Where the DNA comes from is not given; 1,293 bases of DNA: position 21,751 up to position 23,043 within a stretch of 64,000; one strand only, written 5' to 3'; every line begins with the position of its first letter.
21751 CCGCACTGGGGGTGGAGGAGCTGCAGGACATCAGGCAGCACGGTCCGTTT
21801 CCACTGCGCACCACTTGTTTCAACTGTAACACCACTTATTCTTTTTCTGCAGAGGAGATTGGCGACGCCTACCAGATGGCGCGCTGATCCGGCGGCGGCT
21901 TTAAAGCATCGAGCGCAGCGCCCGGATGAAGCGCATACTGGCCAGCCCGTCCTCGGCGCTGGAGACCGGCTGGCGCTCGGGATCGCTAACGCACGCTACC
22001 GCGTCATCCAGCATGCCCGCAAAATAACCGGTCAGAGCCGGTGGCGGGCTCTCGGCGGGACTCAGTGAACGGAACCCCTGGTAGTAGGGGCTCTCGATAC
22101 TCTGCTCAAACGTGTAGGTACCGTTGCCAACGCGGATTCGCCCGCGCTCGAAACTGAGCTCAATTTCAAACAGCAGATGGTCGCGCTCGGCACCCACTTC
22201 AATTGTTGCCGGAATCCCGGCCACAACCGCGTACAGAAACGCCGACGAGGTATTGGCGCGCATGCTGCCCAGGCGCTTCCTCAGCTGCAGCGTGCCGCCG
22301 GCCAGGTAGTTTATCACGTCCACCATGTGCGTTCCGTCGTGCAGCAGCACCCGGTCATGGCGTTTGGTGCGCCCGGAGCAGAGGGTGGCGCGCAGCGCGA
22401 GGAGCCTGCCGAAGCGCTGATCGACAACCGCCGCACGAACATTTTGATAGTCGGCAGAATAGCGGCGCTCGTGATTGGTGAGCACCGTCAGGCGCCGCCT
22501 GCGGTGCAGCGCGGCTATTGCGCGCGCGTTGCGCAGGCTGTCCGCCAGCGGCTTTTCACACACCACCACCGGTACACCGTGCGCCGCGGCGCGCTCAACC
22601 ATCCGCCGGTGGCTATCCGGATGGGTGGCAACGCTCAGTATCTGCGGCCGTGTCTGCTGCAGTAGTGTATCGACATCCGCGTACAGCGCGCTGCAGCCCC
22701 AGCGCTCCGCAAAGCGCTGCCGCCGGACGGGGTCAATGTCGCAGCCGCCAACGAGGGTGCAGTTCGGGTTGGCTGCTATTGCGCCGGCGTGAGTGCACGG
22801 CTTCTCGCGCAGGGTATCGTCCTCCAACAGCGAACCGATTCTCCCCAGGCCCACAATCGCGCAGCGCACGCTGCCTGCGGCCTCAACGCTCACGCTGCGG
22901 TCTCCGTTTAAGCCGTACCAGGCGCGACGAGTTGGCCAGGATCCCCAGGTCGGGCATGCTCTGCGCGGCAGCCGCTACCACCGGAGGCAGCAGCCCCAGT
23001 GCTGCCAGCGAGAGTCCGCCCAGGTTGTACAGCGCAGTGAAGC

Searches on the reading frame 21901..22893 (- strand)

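Call 92: search_protein_families(library=pfam, proteins=[window:21901-22893:-], max_evalue=0.001)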
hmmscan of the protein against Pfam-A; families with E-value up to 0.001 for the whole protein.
window:21901-22893:- (330 aa): 2 families
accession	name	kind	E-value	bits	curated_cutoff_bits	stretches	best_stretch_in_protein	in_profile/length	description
PF01408.29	GFO_IDH_MocA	-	2.4e-19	70.6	24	1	9-141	1-120/120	Oxidoreductase family, NAD-binding Rossmann fold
PF03447.22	NAD_binding_3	-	0.00031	21.9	24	1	15-132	1-108/116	Homoserine dehydrogenase, NAD binding domain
